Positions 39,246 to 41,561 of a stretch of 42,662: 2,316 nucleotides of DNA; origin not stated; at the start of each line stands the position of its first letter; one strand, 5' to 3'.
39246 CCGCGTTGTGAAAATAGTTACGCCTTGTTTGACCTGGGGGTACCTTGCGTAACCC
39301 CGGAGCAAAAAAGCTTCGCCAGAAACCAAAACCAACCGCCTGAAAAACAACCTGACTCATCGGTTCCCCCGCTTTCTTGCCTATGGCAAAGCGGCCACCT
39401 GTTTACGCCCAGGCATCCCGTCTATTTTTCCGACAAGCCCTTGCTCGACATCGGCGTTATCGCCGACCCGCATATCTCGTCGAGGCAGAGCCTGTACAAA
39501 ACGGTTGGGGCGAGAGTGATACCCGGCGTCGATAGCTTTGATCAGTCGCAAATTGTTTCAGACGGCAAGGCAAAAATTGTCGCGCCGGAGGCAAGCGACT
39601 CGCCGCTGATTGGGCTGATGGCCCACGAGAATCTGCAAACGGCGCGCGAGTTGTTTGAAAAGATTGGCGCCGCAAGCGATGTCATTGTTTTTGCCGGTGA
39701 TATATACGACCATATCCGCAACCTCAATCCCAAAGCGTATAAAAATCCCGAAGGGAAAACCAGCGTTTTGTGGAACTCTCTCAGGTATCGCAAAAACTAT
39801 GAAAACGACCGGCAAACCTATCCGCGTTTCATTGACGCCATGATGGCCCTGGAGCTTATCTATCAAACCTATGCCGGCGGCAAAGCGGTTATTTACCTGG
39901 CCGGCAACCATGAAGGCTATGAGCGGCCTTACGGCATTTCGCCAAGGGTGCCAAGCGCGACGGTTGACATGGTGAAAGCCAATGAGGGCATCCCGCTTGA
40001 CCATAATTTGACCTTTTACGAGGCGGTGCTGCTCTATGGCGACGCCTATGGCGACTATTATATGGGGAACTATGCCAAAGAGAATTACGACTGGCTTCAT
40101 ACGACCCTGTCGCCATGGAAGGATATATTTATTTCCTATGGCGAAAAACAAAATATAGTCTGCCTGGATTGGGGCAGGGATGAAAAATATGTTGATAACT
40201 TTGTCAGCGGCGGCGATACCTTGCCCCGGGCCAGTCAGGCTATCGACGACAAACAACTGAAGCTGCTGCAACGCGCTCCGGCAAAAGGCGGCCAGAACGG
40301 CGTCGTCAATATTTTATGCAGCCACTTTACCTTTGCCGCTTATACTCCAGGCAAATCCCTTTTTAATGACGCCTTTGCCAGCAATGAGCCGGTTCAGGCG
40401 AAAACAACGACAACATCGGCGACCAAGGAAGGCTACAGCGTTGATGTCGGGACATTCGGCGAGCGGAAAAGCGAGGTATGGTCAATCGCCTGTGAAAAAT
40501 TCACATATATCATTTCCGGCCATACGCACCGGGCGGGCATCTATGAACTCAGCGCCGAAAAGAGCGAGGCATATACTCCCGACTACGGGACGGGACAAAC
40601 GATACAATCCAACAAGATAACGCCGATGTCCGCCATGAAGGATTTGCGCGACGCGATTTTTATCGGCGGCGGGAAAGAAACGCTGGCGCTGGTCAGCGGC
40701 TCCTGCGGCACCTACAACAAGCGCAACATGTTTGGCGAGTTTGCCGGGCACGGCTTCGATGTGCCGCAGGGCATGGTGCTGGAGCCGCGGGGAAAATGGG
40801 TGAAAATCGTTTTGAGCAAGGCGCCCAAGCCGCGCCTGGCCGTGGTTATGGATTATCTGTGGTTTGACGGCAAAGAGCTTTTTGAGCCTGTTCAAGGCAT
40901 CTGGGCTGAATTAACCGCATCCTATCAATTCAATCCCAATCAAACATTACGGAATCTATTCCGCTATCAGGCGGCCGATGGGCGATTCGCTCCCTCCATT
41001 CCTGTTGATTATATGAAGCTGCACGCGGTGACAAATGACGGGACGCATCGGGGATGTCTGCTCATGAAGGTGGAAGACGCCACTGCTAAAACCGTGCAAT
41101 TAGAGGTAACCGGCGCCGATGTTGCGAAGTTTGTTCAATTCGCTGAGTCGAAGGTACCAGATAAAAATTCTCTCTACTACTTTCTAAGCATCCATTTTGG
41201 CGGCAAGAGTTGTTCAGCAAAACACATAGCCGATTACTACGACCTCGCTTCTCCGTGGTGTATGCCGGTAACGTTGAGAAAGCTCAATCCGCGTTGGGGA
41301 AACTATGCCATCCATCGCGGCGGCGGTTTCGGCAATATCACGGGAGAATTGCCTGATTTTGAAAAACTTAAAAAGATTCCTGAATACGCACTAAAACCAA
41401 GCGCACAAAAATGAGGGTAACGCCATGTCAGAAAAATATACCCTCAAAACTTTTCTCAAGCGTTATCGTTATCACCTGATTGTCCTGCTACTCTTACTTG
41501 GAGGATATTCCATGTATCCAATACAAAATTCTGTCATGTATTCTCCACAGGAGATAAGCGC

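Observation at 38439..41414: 991-aa stretched metallophosphoesterase with two large unassignable flanking domains, in a lower-GC segment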

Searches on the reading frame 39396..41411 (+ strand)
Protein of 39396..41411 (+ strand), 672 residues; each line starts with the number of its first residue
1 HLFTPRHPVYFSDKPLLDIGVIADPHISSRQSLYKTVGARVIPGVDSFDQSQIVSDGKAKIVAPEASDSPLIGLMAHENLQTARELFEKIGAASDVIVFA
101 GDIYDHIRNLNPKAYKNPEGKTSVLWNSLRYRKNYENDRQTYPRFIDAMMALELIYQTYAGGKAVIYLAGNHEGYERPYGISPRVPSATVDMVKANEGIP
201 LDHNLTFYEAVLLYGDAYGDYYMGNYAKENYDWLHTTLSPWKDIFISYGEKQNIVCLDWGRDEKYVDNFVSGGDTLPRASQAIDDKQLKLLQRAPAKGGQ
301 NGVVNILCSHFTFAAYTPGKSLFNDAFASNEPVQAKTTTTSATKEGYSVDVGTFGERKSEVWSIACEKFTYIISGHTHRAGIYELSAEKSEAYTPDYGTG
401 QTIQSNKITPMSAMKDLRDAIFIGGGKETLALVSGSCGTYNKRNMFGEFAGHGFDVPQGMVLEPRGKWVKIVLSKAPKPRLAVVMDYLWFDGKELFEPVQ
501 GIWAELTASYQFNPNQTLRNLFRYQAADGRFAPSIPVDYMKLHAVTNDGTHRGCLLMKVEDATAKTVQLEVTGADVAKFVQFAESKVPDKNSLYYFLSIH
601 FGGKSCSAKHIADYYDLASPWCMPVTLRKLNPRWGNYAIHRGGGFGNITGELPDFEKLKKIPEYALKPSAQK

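Call 69: search_solved_structures(query=A2, max_evalue=1, show_alignments=1)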
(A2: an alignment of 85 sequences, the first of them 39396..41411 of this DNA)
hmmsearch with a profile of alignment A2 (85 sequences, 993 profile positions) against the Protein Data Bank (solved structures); distinct sequences matched with E-value up to 1: 7.
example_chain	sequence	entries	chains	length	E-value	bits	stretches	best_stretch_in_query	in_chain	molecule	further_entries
8s7f_A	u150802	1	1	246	0.056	14.7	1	689-728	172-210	UDP-2,3-diacylglucosamine hydrolase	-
5wly_A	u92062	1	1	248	0.086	14.1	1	689-728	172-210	UDP-2,3-diacylglucosamine hydrolase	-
8qjz_A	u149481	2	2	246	0.09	14.1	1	689-728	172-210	UDP-2,3-diacylglucosamine hydrolase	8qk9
7dog_A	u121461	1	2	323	0.11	13.7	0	418-443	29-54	Nuclease SbcCD subunit D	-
8qk2_A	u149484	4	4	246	0.49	11.6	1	694-728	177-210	UDP-2,3-diacylglucosamine hydrolase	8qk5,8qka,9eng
6pj3_A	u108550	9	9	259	0.53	11.5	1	694-728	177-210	UDP-2,3-diacylglucosamine hydrolase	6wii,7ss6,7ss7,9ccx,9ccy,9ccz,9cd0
6ph9_A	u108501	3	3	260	0.54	11.5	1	694-728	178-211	UDP-2,3-diacylglucosamine hydrolase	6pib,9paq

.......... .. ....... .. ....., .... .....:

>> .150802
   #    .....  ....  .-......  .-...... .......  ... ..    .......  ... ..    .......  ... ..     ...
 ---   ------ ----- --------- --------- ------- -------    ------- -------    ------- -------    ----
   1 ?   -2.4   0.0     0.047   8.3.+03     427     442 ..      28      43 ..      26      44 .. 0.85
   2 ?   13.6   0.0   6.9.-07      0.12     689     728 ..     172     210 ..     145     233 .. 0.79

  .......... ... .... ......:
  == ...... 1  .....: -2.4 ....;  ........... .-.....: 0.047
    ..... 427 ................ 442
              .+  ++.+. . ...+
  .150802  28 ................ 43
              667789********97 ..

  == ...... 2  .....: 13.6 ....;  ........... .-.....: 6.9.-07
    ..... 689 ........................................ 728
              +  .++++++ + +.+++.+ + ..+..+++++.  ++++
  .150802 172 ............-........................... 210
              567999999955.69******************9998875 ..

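Call 79: predict_structure(alignment_id=A2)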
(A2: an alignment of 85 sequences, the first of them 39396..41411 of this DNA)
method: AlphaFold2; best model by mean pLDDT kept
length: 672 residues; sequences in the alignment: 85
mean_pLDDT: 86.4   pTM: 0.92
mean pLDDT of the five models: 86.4, 85.4, 84.7, 84.5, 83.4
residues with pLDDT >= 90: 406; 70-90: 170; 50-70: 73; < 50: 23
segments of 3 or more residues with pLDDT < 50: 399-415
pLDDT, mean of each block of 10 residues (from residue 1): 77 96 98 97 94 71 96 98 98 98 96 94 95 84 94 95 96 95 85 87 96 96 91 91 94 96 83 79 95 79 92 89 68 67 66 88 93 95 81 51 45 57 84 96 87 94 95 97 92 67 64 83 78 85 97 94 86 92 94 96 65 92 94 86 65 93 84 51
secondary structure, 60 per line:
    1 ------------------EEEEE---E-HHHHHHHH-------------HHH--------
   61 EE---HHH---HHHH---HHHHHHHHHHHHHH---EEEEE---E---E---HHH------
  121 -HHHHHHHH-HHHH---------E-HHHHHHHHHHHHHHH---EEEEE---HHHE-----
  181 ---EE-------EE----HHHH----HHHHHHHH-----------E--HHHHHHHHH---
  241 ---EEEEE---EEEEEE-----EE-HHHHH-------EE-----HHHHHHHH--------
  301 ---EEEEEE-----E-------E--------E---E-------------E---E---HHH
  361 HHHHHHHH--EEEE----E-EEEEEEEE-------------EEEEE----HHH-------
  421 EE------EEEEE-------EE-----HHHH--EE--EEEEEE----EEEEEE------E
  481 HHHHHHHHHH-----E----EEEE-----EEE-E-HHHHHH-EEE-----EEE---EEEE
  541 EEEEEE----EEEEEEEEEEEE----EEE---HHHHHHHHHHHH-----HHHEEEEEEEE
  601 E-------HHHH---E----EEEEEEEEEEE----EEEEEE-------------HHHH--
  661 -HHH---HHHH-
elements in order: E19-23 H29-36 H72-75 H79-92 E96-100 H122-129 H131-134 H146-160 E164-168 H199-202 H207-214 H229-237 E244-248 E252-257 H266-270 H285-292 E304-309 H358-368 E371-374 E381-388 E402-406 E429-433 H448-451 E458-463 E468-473 H481-490 E501-504 E510-512 H516-521 E523-525 E531-533 E537-546 E551-562 E567-569 H573-584 E593-601 H609-612 E621-631 E636-641 H655-658 H668-671

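Call 81: fold_search(model_id=the predicted structure, library=pdb)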
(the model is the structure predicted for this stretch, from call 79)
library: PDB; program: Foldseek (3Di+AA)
matches with E <= 10: 600; with E <= 0.001: 16
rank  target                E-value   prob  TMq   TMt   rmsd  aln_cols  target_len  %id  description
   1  3ib7                  6.4e-08  1.00  0.27  0.56  14.5       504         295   11  Crystal structure of full length Rv0805 (released 2009-09-29)
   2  9k2e_B                2.1e-06  1.00  0.22  0.34  14.6       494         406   10  Crystal structure of mSMPDL3B-dimer (released 2025-10-22)
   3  9a6c_B                2.6e-06  1.00  0.25  0.33  11.9       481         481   10  Integrative model of YYDD-YYDB by crosslinking MS and deep learning (released 2024-09-18)
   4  2hyp                  3.4e-06  1.00  0.23  0.58  10.6       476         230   11  Crystal structure of Rv0805 D66A mutant (released 2006-12-26)
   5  2hyo                  4.7e-06  1.00  0.23  0.61  10.1       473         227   11  Crystal structure of Rv0805 N97A mutant (released 2006-12-26)
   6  2hy1                  6.5e-06  1.00  0.24  0.63  10.4       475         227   10  Crystal structure of Rv0805 (released 2006-12-26)
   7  3d03_A                8.6e-06  1.00  0.26  0.57  10.3       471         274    9  1.9A structure of Glycerophoshphodiesterase (GpdQ) from Enterobacter aerogenes (released 2008-10-14)
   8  2zo9_B                2.1e-05  1.00  0.27  0.61   8.6       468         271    9  Malonate-bound structure of the glycerophosphodiesterase from Enterobacter aerogenes (GpdQ) and characterization of th (released 2008-10-07)
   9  5uq6                  6.9e-05  1.00  0.24  0.46  12.6       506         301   10  PIG PURPLE ACID PHOSPHATASE COMPLEXED WITH PHOSPHATE IN TWO COORDINATION MODES ALONG WITH A BRIDGING HYDROXIDE ION (released 2017-05-24)
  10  5jg8_B                7.8e-05  1.00  0.24  0.30  14.0       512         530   12  Crystal structure of human acid sphingomyelinase (released 2016-07-06)
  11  2qfp_A                1.5e-04  1.00  0.24  0.36  16.0       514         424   10  Crystal structure of red kidney bean purple acid phosphatase in complex with fluoride (released 2008-10-14)
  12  2dxl_A                2.2e-04  1.00  0.27  0.60  10.8       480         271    9  Glycerophosphodiesterase from Enterobacter aerogenes (released 2007-05-22)
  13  6giz_A                2.3e-04  1.00  0.21  0.27  11.4       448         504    9  PURPLE ACID PHYTASE FROM WHEAT ISOFORM B2 - SUBSTRATE COMPLEX (released 2019-11-27)
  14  6gj2_A                2.7e-04  1.00  0.21  0.27  11.3       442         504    8  PURPLE ACID PHYTASE FROM WHEAT ISOFORM B2 - COMPLEX WITH INOSITOL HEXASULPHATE (released 2019-11-27)
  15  6git_A                4.0e-04  1.00  0.21  0.27  11.2       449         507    9  PURPLE ACID PHYTASE FROM WHEAT ISOFORM B2 - PRODUCT COMPLEX (released 2019-11-27)
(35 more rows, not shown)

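Call 91: find_related_loci(query=A2, collection=metagenome_contigs, flank=8000)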
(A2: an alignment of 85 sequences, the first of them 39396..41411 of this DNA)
Query A2 (672 aa) in metagenome_contigs; peptide patterns used: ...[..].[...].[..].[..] (x = any residue, [..] = any of these).
96 stretches matched a pattern; 79 encode a relative of the query (tblastn E <= 1e-3); 79 distinct loci.
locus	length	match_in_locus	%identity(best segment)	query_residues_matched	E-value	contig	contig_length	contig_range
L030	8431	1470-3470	34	2-664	3e-102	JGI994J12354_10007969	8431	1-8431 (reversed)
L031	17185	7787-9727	34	1-625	1e-100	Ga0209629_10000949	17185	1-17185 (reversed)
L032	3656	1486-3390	34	2-660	3e-97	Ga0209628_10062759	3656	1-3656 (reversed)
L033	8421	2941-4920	34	6-655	1e-95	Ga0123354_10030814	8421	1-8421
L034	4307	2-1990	34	23-655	5e-93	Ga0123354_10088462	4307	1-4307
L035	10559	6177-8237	32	2-664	6e-88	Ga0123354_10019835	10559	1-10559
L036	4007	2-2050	32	23-627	1e-84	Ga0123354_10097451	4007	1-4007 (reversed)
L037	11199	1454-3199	31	6-629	3e-71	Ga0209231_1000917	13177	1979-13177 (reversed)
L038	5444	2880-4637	31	6-627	1e-69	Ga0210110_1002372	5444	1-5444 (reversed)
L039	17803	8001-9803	30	6-627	7e-68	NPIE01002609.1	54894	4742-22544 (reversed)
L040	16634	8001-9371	35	6-488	2e-65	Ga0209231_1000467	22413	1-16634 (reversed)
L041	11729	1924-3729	30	6-627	7e-65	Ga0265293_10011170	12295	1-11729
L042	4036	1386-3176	31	6-627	7e-65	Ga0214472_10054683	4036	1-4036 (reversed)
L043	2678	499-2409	31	87-655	9e-66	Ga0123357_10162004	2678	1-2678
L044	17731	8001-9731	29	6-627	6e-63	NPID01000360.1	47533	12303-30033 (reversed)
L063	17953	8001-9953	26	7-659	1e-48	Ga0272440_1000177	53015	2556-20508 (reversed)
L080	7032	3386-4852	27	7-488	9e-40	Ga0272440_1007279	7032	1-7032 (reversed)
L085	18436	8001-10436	28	6-629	9e-41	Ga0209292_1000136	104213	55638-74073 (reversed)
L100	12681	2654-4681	28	7-639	1e-23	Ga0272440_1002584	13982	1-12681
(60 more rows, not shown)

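Call 101: search_dna_similar(query=window:39396-41411:+, collection=plasmids, mode=protein, max_evalue=0.00001, max_rows=15)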
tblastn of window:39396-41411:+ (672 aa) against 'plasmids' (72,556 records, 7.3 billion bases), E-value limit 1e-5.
No match.

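Call 104: search_protein_families(library=pfam, proteins=[L080:1277-5407:+, L063:5910-9953:+, L100:284-4726:+, L085:6582-10547:+, L080:696-1253:+, L080:1-693:+, L063:12029-12829:+], max_evalue=0.001)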
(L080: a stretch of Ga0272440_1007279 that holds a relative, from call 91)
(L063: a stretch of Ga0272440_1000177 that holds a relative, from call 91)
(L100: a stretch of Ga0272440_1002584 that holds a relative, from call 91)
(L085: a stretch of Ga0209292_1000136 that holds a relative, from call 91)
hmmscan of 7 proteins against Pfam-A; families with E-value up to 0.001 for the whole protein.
L080:1277-5407:+ (1377 aa): 2 families
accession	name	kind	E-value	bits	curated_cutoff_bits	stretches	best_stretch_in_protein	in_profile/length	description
PF01551.29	Peptidase_M23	-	7.7e-19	68.1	28.7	1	51-134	11-90/96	Peptidase family M23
PF00149.33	Metallophos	-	7.9e-10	39.9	21.5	1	716-900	2-72/191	Calcineurin-like phosphoesterase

L063:5910-9953:+ (1348 aa): 2 families
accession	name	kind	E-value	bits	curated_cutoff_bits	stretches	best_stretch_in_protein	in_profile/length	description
PF01551.29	Peptidase_M23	-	1.5e-19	70.4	28.7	1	51-135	11-91/96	Peptidase family M23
PF00149.33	Metallophos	-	3e-09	38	21.5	1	710-866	2-72/191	Calcineurin-like phosphoesterase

L100:284-4726:+ (1481 aa): 2 families
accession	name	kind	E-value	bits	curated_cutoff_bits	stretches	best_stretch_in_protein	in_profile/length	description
PF00149.33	Metallophos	-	5.2e-08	34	21.5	1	803-1019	2-116/191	Calcineurin-like phosphoesterase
PF01551.29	Peptidase_M23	-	9.9e-07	29.3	28.7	0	74-199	2-87/96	Peptidase family M23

L085:6582-10547:+ (1322 aa): 1 family
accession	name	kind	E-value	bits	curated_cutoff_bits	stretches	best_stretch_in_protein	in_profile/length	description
PF00149.33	Metallophos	-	9.2e-07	29.9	21.5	1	491-633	7-82/191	Calcineurin-like phosphoesterase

L080:696-1253:+ (186 aa): 1 family
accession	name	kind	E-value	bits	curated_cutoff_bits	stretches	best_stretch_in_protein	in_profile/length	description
PF13503.11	DUF4123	-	9.5e-32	110.1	25.8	1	23-144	1-117/119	Domain of unknown function (DUF4123)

L080:1-693:+ (230 aa): 1 family
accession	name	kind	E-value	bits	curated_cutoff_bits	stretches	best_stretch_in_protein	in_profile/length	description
PF05488.18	PAAR_motif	-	4.7e-23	81.6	27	1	24-89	4-68/70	PAAR motif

L063:12029-12829:+ (267 aa): 1 family
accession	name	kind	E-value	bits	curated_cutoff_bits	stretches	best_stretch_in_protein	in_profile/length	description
PF05488.18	PAAR_motif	-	4.3e-21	75.4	27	1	25-91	5-70/70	PAAR motif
